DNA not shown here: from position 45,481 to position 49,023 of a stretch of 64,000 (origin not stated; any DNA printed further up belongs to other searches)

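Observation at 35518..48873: Tandem family of giant secreted proteins sharing a C-terminal double-dockerin + Cys-Pro module, with no cohesin partner in sight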

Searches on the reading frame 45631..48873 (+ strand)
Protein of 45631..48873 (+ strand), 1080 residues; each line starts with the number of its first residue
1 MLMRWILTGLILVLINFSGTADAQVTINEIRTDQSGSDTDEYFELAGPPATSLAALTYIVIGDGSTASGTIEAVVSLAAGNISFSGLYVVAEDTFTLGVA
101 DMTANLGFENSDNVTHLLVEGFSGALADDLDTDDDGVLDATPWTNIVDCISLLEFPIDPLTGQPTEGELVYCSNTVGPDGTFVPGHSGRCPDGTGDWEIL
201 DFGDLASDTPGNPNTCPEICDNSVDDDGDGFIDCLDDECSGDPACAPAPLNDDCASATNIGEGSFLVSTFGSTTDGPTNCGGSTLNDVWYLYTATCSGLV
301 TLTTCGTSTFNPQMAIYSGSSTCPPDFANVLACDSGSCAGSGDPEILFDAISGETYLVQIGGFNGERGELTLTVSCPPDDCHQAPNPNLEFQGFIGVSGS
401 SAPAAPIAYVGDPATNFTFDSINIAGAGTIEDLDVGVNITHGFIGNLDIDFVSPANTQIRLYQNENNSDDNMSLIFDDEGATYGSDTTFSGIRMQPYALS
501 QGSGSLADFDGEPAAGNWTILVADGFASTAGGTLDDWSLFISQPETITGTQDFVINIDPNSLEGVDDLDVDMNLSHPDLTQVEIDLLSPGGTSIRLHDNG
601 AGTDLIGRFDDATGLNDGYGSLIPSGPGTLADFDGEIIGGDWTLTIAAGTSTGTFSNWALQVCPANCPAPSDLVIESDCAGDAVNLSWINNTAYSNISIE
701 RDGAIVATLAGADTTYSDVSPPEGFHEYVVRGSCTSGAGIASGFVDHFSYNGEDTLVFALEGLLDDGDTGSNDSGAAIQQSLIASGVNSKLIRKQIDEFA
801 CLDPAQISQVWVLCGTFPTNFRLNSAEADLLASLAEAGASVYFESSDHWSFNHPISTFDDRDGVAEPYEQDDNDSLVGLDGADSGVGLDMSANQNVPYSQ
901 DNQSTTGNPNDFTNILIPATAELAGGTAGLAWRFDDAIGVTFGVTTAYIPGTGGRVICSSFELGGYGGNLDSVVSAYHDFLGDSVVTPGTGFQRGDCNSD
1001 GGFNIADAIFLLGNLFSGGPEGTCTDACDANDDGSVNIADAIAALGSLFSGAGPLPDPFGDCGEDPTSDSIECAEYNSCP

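Call 3: search_protein_families(library=pfam, proteins=[window:45631-48873:+], max_evalue=0.01)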
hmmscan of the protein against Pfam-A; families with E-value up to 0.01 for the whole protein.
window:45631-48873:+ (1080 aa): 2 families
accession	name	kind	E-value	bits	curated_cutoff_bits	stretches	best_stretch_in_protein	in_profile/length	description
PF01483.27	P_proprotein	-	1.6e-23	83.1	21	2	430-539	1-84/86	Proprotein convertase P-domain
PF00404.24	Dockerin_1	-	0.0021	18.6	22.9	1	995-1041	2-49/57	Dockerin type I domain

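Call 4: search_protein_families(library=ncbifam, proteins=[window:45631-48873:+], max_evalue=0.01)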
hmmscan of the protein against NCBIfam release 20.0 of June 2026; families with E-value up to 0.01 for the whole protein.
window:45631-48873:+ (1080 aa): 1 family
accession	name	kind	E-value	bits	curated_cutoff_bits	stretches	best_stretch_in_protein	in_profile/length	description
NF033662.1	acid_disulf_rpt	repeat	0.00013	21.6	41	1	218-245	5-32/32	acidic double-disulfide repeat-containing protein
